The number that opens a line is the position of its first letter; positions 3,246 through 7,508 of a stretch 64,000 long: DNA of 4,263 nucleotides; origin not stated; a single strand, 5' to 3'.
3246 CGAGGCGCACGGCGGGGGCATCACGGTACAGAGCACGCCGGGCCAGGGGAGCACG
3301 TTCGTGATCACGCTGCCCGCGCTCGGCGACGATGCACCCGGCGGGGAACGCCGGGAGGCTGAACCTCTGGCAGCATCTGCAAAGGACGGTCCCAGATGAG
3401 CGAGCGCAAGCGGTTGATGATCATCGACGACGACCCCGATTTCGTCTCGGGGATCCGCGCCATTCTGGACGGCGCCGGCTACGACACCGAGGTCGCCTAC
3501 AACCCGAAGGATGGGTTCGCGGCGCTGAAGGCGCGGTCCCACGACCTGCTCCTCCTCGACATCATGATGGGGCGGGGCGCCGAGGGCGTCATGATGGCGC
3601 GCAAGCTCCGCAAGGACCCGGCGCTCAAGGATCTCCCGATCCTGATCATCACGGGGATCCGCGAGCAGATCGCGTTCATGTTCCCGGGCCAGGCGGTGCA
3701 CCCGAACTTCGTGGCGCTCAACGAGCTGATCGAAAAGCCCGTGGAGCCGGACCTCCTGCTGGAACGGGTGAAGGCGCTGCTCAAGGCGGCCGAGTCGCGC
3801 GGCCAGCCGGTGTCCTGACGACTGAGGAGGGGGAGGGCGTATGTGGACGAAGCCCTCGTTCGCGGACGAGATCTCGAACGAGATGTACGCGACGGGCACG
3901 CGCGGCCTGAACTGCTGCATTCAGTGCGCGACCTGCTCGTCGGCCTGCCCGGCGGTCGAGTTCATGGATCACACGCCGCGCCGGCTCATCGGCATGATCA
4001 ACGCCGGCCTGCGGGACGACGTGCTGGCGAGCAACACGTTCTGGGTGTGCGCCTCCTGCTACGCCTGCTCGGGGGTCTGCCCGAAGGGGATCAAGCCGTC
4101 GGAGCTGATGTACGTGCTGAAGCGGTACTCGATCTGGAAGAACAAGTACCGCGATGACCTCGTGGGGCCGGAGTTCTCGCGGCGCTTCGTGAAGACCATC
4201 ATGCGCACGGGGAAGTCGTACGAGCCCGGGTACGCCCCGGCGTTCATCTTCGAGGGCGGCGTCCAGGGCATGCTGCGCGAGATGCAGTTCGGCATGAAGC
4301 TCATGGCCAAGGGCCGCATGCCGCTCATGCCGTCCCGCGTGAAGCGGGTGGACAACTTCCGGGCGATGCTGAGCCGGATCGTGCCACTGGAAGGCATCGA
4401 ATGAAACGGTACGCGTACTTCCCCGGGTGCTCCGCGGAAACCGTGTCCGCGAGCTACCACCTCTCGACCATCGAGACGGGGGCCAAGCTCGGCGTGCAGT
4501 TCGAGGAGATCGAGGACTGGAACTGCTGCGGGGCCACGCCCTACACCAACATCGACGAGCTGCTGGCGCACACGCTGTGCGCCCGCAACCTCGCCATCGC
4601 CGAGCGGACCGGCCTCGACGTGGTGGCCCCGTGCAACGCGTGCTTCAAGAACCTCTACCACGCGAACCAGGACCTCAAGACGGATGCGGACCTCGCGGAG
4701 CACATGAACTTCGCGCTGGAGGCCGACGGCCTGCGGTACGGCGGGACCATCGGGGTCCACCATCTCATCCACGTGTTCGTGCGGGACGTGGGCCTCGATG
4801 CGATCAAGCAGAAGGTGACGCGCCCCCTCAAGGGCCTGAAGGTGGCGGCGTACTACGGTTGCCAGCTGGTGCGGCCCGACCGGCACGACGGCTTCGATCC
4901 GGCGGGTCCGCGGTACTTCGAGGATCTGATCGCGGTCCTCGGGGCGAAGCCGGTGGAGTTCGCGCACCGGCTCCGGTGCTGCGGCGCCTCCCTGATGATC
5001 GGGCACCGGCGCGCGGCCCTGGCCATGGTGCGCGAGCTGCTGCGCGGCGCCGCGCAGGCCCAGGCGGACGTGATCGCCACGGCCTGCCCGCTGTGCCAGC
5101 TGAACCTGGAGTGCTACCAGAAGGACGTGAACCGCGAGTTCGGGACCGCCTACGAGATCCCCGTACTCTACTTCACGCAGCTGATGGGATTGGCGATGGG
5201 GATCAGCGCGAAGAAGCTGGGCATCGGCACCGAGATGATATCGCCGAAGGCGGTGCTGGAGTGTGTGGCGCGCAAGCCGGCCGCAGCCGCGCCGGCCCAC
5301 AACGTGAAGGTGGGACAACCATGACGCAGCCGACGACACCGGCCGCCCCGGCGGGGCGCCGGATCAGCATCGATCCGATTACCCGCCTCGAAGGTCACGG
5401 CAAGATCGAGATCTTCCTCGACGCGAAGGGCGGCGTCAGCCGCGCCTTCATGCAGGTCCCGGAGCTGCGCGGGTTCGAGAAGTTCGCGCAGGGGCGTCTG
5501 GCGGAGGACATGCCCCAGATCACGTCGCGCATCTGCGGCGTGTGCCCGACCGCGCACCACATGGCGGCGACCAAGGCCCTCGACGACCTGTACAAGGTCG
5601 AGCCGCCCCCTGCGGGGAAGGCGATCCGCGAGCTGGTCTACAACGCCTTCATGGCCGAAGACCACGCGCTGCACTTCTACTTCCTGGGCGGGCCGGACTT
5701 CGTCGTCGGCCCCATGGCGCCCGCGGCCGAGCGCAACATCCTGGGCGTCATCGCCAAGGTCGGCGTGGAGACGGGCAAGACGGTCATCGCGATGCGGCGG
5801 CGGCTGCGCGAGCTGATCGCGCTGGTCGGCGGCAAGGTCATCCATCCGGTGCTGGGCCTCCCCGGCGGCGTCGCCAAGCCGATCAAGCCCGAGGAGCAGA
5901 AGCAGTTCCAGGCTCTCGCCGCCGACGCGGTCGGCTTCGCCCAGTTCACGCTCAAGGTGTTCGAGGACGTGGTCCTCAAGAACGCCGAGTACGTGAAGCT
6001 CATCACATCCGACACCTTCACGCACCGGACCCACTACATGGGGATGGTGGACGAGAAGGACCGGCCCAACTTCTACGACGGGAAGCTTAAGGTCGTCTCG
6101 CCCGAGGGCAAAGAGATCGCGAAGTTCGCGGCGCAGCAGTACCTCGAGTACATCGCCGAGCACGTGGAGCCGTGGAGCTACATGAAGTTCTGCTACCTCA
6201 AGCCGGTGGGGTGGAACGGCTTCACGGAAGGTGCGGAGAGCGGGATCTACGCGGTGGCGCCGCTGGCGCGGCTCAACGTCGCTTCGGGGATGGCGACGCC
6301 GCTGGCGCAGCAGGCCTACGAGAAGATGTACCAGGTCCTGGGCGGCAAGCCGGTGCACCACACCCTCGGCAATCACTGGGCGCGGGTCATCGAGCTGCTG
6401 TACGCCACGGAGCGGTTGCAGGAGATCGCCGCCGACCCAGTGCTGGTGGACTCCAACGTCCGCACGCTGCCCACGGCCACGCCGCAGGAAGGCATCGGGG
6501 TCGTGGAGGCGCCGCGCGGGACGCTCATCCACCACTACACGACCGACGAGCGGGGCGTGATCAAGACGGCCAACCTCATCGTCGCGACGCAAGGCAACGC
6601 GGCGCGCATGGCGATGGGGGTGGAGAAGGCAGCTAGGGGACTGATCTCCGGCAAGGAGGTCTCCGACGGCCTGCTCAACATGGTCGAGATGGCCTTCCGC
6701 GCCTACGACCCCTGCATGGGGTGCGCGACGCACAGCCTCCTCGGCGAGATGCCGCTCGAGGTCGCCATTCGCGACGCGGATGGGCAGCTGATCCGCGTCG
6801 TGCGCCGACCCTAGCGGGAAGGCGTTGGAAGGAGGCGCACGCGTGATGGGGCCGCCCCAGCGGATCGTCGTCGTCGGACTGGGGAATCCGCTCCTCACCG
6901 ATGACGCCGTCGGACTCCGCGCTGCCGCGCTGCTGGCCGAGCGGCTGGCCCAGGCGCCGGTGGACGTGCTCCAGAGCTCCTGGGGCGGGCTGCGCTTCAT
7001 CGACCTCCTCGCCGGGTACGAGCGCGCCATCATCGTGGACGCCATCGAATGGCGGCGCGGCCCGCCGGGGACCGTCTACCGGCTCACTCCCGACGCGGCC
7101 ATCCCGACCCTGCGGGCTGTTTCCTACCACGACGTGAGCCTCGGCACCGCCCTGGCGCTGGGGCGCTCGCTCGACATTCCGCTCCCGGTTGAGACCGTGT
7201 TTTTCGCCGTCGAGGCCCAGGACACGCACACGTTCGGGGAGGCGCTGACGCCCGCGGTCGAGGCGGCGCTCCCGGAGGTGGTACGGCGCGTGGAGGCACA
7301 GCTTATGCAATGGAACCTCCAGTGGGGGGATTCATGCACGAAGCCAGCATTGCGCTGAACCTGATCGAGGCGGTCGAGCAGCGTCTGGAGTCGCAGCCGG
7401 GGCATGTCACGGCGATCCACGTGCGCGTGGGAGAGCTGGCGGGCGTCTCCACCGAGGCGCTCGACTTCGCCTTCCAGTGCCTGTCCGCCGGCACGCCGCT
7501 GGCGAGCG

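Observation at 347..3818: Three-protein phosphorelay with no DNA-binding output embedded inside the hydrogenase-Hdr structural operon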

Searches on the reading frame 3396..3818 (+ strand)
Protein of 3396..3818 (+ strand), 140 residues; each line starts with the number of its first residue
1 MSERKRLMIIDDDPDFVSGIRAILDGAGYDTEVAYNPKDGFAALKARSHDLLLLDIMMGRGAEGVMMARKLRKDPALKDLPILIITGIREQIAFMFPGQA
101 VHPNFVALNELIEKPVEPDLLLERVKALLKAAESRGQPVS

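Call 3: search_protein_families(library=pfam, proteins=[window:3396-3818:+], max_evalue=0.01)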
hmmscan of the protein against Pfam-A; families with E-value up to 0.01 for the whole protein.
window:3396-3818:+ (140 aa): 1 family
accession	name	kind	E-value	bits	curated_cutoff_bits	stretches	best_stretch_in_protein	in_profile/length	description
PF00072.30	Response_reg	-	4.4e-16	59.5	30.2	1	8-125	2-110/111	Response regulator receiver domain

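Call 21: find_homologous_proteins(query=window:3396-3815:+, max_evalue=1e-10)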
Query window:3396-3815:+ (140 aa): 2734 proteins with E <= 1e-10 among 2842 candidates; the best 120 are listed.
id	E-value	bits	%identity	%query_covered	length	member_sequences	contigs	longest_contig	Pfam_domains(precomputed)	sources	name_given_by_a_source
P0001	5.7e-82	290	98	100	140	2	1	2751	PF00072.31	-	-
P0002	6.5e-82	290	98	100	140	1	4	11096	PF00072.31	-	-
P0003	8.6e-82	289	97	100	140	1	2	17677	PF00072.31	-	-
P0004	1.4e-81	289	97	100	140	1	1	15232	PF00072.31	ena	-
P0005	1.5e-81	289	97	100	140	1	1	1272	PF00072.31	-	-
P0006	1.8e-81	288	96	100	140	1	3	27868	PF00072.31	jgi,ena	jgi:two-component system alkaline phosphatase synthesis response regulator PhoP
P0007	4.6e-81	287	96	100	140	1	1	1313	PF00072.31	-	-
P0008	5.0e-81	287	96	100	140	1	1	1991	PF00072.31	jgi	jgi:two-component system, OmpR family, alkaline phosphatase synthesis response regulator PhoP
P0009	5.5e-81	287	96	100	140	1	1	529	PF00072.31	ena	-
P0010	9.7e-81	286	96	100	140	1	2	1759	PF00072.31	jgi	jgi:two-component system alkaline phosphatase synthesis response regulator PhoP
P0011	1.5e-80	285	96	100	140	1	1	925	PF00072.31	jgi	jgi:two-component system alkaline phosphatase synthesis response regulator PhoP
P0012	2.0e-80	285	96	100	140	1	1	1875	PF00072.31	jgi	jgi:two-component system, OmpR family, alkaline phosphatase synthesis response regulator PhoP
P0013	6.9e-80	283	95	100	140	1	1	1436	PF00072.31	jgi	jgi:two-component system, OmpR family, alkaline phosphatase synthesis response regulator PhoP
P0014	2.1e-77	275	91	100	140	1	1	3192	PF00072.31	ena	-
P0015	3.5e-77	274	93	100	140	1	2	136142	PF00072.31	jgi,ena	-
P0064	1.2e-63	231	76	99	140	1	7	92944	PF00072.31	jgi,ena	jgi:two-component system alkaline phosphatase synthesis response regulator PhoP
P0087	2.0e-62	227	73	100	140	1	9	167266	PF00072.31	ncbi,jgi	jgi:DNA-binding response OmpR family regulator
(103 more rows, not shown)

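Call 22: find_encoding_contigs(protein=P0087, flank=8000, max_places=3)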
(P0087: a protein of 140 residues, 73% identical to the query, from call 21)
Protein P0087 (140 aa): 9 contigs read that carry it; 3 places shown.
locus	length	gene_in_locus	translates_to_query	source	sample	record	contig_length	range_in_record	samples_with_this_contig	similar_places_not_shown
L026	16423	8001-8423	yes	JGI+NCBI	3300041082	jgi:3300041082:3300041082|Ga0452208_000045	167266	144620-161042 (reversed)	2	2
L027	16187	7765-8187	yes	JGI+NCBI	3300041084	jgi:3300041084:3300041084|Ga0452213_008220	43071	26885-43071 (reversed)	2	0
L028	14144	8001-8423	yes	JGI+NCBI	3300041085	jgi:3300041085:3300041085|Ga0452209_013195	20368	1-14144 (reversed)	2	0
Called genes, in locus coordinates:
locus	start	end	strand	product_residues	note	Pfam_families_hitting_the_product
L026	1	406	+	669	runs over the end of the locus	PF13183:Fer4_8, PF13237:Fer4_10, PF13187:Fer4_9, PF02754:CCG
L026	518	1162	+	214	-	PF21863:HTH_67 (weak), PF01047:MarR, PF12802:MarR_2, PF13463:HTH_27 (weak)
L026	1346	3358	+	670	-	PF00890:FAD_binding_2 (weak), PF07992:Pyr_redox_2 (weak), PF12831:FAD_oxidored, PF13450:NAD_binding_8, PF12838:Fer4_7, PF13187:Fer4_9 (weak), PF13237:Fer4_10 (weak), PF14697:Fer4_21 (weak), +3 more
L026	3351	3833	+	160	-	PF02662:FlpD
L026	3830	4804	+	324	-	PF01058:Oxidored_q6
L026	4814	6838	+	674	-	PF09308:LuxQ-periplasm (faint), PF17203:sCache_3_2 (faint), PF14827:dCache_3, PF17202:sCache_3_3, PF17201:Cache_3-Cache_2, PF00672:HAMP, PF00512:HisKA, PF02518:HATPase_c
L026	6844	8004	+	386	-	PF00072:Response_reg, PF00512:HisKA (weak), PF02518:HATPase_c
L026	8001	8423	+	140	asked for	PF00072:Response_reg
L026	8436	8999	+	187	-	PF13183:Fer4_8, PF13187:Fer4_9 (weak), PF13534:Fer4_17 (weak)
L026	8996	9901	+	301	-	PF02754:CCG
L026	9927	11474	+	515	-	PF27537:HoxH, PF00374:NiFeSe_Hases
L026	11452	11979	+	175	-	PF01750:HycI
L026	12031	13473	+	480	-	PF14691:Fer4_20, PF07992:Pyr_redox_2 (weak), PF13738:Pyr_redox_3 (faint), PF00070:Pyr_redox (weak), PF01266:DAO (weak), PF07992:Pyr_redox_2, PF13450:NAD_binding_8, PF00070:Pyr_redox (weak), +1 more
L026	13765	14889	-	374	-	-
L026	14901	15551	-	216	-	-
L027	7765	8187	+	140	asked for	PF00072:Response_reg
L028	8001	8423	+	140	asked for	PF00072:Response_reg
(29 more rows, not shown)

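Call 23: find_encoding_contigs(protein=P0064, flank=8000, max_places=3)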
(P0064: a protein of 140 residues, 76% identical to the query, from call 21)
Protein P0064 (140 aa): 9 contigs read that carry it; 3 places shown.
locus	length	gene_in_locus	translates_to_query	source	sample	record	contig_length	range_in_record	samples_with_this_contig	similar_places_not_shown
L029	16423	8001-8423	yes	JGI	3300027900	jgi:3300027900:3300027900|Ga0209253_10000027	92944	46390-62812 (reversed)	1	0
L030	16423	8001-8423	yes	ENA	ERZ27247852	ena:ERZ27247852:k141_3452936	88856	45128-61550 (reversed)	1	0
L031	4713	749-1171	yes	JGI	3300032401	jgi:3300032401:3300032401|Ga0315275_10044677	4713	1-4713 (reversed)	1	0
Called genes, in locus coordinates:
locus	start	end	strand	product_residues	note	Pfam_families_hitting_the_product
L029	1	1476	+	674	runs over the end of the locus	PF13534:Fer4_17 (faint), PF12797:Fer4_2 (faint), PF13183:Fer4_8 (weak), PF13187:Fer4_9, PF13237:Fer4_10 (weak), PF02754:CCG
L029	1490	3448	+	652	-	PF07992:Pyr_redox_2 (weak), PF00070:Pyr_redox (weak), PF12831:FAD_oxidored, PF13450:NAD_binding_8, PF12838:Fer4_7, PF13187:Fer4_9, PF13237:Fer4_10, PF14697:Fer4_21, +7 more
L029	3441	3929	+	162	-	PF02662:FlpD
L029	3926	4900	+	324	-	PF01058:Oxidored_q6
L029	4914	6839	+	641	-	PF17203:sCache_3_2 (faint), PF17202:sCache_3_3, PF17201:Cache_3-Cache_2, PF00672:HAMP, PF00512:HisKA, PF02518:HATPase_c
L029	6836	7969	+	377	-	PF00072:Response_reg, PF00512:HisKA, PF02518:HATPase_c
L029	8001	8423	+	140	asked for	PF00072:Response_reg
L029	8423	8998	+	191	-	PF13237:Fer4_10 (weak), PF13183:Fer4_8, PF13187:Fer4_9, PF13534:Fer4_17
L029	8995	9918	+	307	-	PF02754:CCG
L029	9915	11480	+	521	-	PF27537:HoxH, PF00374:NiFeSe_Hases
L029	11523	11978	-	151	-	PF08002:DUF1697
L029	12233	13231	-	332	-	PF01180:DHO_dh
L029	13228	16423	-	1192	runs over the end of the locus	PF01855:POR_N, PF17147:PFOR_II, PF01558:POR, PF10371:EKR, PF12838:Fer4_7, PF13183:Fer4_8, PF13237:Fer4_10, PF13484:Fer4_16, +6 more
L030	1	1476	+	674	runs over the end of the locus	PF13534:Fer4_17 (faint), PF12797:Fer4_2 (faint), PF13183:Fer4_8 (weak), PF13187:Fer4_9, PF13237:Fer4_10 (weak), PF02754:CCG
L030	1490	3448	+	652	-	PF07992:Pyr_redox_2 (weak), PF00070:Pyr_redox (weak), PF12831:FAD_oxidored, PF13450:NAD_binding_8, PF12838:Fer4_7, PF13187:Fer4_9, PF13237:Fer4_10, PF14697:Fer4_21, +7 more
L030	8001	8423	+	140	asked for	PF00072:Response_reg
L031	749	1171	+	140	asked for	PF00072:Response_reg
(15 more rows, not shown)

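Call 65: search_protein_representatives(protein=window:3396-3815:+)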
Query: 140 residues. Proteins with E-value up to 0.001 (for the whole library): 71066; up to 1e-10: 3436; up to 1e-30: 14. The best 150 are listed.
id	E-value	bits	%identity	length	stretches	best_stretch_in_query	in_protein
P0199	9.2e-56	203.5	68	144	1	3-136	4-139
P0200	5.1e-42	159.1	37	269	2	6-131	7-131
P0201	1.2e-41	157.8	36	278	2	7-131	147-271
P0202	4.9e-40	152.6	70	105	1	5-106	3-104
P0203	1.0e-39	151.6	35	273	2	1-129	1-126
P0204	4.4e-39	149.6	35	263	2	1-134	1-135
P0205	1.2e-36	141.7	68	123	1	32-126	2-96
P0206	1.6e-35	138.0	69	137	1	1-100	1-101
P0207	7.6e-35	135.9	33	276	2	5-133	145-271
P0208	1.8e-33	131.4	31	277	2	4-138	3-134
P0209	9.6e-33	129.1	32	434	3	6-133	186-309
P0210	4.4e-32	126.9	30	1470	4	2-97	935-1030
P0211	4.4e-31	123.7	32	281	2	3-130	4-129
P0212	6.2e-31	123.2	31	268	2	3-134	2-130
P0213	2.3e-30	121.4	36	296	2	3-133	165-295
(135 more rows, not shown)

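Call 79: search_protein_families(library=ncbifam, proteins=[window:3396-3818:+], max_evalue=0.00001)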
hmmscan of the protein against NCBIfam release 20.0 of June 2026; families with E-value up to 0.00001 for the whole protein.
window:3396-3818:+ (140 aa): 37 families (the best 25 are shown)
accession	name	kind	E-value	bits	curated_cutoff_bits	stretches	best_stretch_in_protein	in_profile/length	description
NF045717.1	DVU0259_DivK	exception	1.3e-16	60.9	160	1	5-129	3-116/117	DVU0259 family response regulator domain-containing protein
NF053854.1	RespRegPhoBBctds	equivalog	2e-14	53.5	270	1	7-133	1-119/225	two-component system response regulator PhoB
NF010076.0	PRK13557.1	subfamily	5.4e-14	51.5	631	1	5-133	416-537/540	histidine kinase famiy protein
TIGR02154.1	PhoB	equivalog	2.9e-13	49.6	296.2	1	5-132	3-123/226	phosphate regulon transcriptional regulator PhoB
NF041733.1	resp_reg_CseB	equivalog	1.1e-11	44.5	350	1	6-135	2-121/228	two-component system response regulator CseB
NF040689.1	MtrAB_MtrA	equivalog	3.1e-11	43.1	300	1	8-134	2-118/219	MtrAB system response regulator MtrA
NF007005.1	PRK09468.1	equivalog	4.8e-11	42.5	331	1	3-132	2-122/237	osmolarity response regulator transcription factor OmpR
NF007982.1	PRK10710.1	equivalog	8.3e-11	41.9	380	1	3-133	6-126/235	envelope stress response regulator BaeR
NF047793.1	ResRegPgtA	equivalog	1.6e-10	40.4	650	1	3-132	4-124/414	two-component system response regulator PgtA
NF007135.0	PRK09581.1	equivalog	3e-10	39.5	474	1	6-130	4-121/457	PleD family two-component system response regulator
NF000402.1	vanR-B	exception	1.2e-09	37.9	480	1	6-132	4-120/219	vancomycin resistance response regulator transcription factor VanR-B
NF051850.1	RespRegRprY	equivalog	1.6e-09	37.5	370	1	1-133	1-124/234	response regulator transcription factor RprY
NF040534.1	resp_reg_YycF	equivalog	2.1e-09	37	340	1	5-131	1-117/231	response regulator YycF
NF051870.1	NAssimRespRegNtrX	equivalog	3.1e-09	36.3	600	1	7-131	4-121/452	nitrogen assimilation response regulator NtrX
NF045944.1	ResRegRpaBCyano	equivalog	3.3e-09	36.4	330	1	8-134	1-117/229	response regulator transcription factor RpaB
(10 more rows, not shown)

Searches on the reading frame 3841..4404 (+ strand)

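Call 3: search_protein_families(library=pfam, proteins=[window:3841-4404:+], max_evalue=0.01)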
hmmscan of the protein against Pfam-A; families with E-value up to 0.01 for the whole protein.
window:3841-4404:+ (187 aa): 5 families
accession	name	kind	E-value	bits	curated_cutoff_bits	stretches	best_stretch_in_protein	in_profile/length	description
PF13183.11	Fer4_8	-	2e-10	41.5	27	1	23-84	2-68/68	4Fe-4S dicluster domain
PF13534.11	Fer4_17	-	1.7e-08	35.3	22.2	1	26-84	2-60/61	4Fe-4S dicluster domain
PF13187.11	Fer4_9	-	6.9e-08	32.8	27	1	26-83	2-50/52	4Fe-4S dicluster domain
PF12838.12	Fer4_7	-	6.1e-05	23.8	27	1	26-84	2-52/52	4Fe-4S dicluster domain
PF13237.11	Fer4_10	-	0.00022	21.5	25.5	1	24-81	7-53/53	4Fe-4S dicluster domain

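Call 79: search_protein_families(library=ncbifam, proteins=[window:3841-4404:+], max_evalue=0.00001)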
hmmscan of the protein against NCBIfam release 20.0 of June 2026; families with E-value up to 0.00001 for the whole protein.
window:3841-4404:+ (187 aa): 12 families
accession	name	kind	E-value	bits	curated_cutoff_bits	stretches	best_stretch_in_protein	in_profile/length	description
NF041890.1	hdrC_Methbact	equivalog_domain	6e-20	71.6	270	1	6-107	11-111/192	ferredoxin:CoB-CoM heterodisulfide reductase subunit HdrC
NF038018.1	qmoC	equivalog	1.5e-19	70.7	300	1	12-100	6-94/360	quinone-interacting membrane-bound oxidoreductase complex subunit QmoC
TIGR03290.1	CoB_CoM_SS_C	equivalog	4.8e-19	68.8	160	1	24-104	2-82/144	CoB--CoM heterodisulfide reductase subunit C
NF041779.1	hetero_SS_HdrC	equivalog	1.3e-17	63.9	350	1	7-100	14-106/198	ferredoxin:CoB-CoM heterodisulfide reductase subunit HdrC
NF009227.0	PRK12577.1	equivalog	1.5e-10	40.3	349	1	65-180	206-322/330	succinate dehydrogenase/fumarate reductase iron-sulfur subunit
NF009226.0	PRK12576.1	equivalog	1.6e-09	37.6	344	1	25-174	155-309/317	succinate dehydrogenase/fumarate reductase iron-sulfur subunit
NF008369.0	PRK11168.1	equivalog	5e-08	32.2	278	1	22-97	9-87/401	anaerobic glycerol-3-phosphate dehydrogenase subunit C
NF042952.1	MFR_FeS_SdhB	equivalog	7e-08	31.9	600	1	64-161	198-291/320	8-methylmenaquinol:fumarate reductase iron-sulfur subunit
NF004898.0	PRK06259.1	equivalog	1.2e-07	30.8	385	1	19-85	129-203/488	fumarate reductase (CoM/CoB) subunit TfrB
NF004616.0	PRK05950.1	subfamily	1e-06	28.1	228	0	21-97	144-233/238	succinate dehydrogenase iron-sulfur subunit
TIGR00384.1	dhsB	subfamily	1.3e-06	28.1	88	0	20-88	136-216/222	succinate dehydrogenase and fumarate reductase iron-sulfur protein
NF041837.1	rnfC_Methano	equivalog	6.1e-06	25.3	650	1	25-90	359-419/438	Rnf electron transport complex subunit RnfC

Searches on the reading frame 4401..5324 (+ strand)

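Call 3: search_protein_families(library=pfam, proteins=[window:4401-5324:+], max_evalue=0.01)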
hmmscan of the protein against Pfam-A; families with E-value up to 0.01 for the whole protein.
window:4401-5324:+ (307 aa): 1 family
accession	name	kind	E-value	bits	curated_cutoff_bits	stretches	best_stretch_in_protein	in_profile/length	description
PF02754.22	CCG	-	1.6e-24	86.3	20.6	2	148-236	1-84/85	Cysteine-rich domain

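Call 79: search_protein_families(library=ncbifam, proteins=[window:4401-5324:+], max_evalue=0.00001)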
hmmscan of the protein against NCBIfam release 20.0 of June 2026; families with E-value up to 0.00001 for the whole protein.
window:4401-5324:+ (307 aa): 6 families
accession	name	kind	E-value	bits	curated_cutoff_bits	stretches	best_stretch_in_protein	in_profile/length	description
TIGR03288.1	CoB_CoM_SS_B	equivalog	5.5e-69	232.6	345.15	1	4-287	2-288/290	CoB--CoM heterodisulfide reductase subunit B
NF042965.1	MFR_anch_SdhE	equivalog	4.6e-61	206.9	500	1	3-280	2-276/282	8-methylmenaquinol:fumarate reductase membrane anchor subunit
NF041780.1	hetero_SS_HdrB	equivalog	4.8e-23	81.9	450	1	28-283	30-299/304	ferredoxin:CoB-CoM heterodisulfide reductase subunit HdrB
NF045670.1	quin_L_LdhH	equivalog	1.1e-11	43.8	800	0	2-97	467-564/706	L-lactate dehydrogenase (quinone) large subunit LdhH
NF004898.0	PRK06259.1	equivalog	5e-08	32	385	1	3-244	263-471/488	fumarate reductase (CoM/CoB) subunit TfrB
NF008369.0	PRK11168.1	equivalog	2.6e-06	26.6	278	0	2-92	167-259/401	anaerobic glycerol-3-phosphate dehydrogenase subunit C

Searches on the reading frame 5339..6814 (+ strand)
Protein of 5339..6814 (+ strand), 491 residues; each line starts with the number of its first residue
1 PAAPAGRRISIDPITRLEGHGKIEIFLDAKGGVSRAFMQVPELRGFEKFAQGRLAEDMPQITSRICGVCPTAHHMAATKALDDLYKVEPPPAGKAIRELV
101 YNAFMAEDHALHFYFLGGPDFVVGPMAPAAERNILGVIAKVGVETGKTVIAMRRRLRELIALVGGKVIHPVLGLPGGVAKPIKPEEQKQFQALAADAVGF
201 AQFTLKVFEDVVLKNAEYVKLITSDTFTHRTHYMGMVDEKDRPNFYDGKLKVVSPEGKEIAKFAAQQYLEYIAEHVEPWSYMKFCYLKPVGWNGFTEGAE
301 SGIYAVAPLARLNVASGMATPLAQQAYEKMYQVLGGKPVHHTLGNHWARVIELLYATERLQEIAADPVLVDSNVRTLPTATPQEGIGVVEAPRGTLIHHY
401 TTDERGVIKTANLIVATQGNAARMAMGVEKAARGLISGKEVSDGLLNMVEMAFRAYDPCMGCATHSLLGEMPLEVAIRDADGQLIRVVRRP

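Call 3: search_protein_families(library=pfam, proteins=[window:5339-6814:+], max_evalue=0.01)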
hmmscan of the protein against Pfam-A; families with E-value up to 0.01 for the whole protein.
window:5339-6814:+ (491 aa): 1 family
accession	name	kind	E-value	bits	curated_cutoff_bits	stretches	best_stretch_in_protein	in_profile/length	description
PF00374.24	NiFeSe_Hases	-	3.3e-39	135.6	25.8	2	44-122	1-79/508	Nickel-dependent hydrogenase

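Call 79: search_protein_families(library=ncbifam, proteins=[window:5339-6814:+], max_evalue=0.00001)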
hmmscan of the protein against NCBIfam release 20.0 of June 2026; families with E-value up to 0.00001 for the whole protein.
window:5339-6814:+ (491 aa): 9 families
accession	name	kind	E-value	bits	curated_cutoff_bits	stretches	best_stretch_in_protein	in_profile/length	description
NF041785.2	VhuA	equivalog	8.2e-110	367.2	800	1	8-434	3-415/418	F420-non-reducing hydrogenase Vhu subunit A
NF033181.1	NiFeSe_hydrog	equivalog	1.1e-53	182.9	600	2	7-126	2-120/507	nickel-dependent hydrogenase large subunit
NF045518.1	H2_NiFeSe_large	exception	2.1e-53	181.8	780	1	8-467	3-482/485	NiFeSe hydrogenase large subunit HysA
NF040828.1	sulfhyd_ShyA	equivalog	7.9e-49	166.6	700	2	301-465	250-411/415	NAD(P)-dependent hydrogenase/sulfhydrogenase 2 subunit alpha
TIGR03295.1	frhA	equivalog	3.4e-42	144.8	392.5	2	7-215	3-203/412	coenzyme F420 hydrogenase subunit alpha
NF040832.1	sulfhyd_HydA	equivalog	5e-34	118.1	880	1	9-465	5-422/426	NADPH-dependent hydrogenase/sulfhydrogenase 1 subunit alpha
NF007778.0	PRK10467.1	equivalog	4.8e-27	94.5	969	1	7-123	3-118/567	hydrogenase 2 large subunit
NF007550.0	PRK10170.1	equivalog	5.4e-26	91.1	1101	1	5-122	15-132/597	Ni/Fe-hydrogenase large subunit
NF041786.2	VhuU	equivalog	4.5e-08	32.8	70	1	444-468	6-30/45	F420-non-reducing hydrogenase selenoprotein subunit VhuU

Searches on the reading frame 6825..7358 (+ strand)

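Call 3: search_protein_families(library=pfam, proteins=[window:6825-7358:+], max_evalue=0.01)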
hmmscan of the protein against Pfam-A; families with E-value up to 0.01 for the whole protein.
window:6825-7358:+ (177 aa): 1 family
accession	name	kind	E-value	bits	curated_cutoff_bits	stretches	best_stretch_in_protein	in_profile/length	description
PF01750.23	HycI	-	2.3e-14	53.8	23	1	33-158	3-129/130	Hydrogenase maturation protease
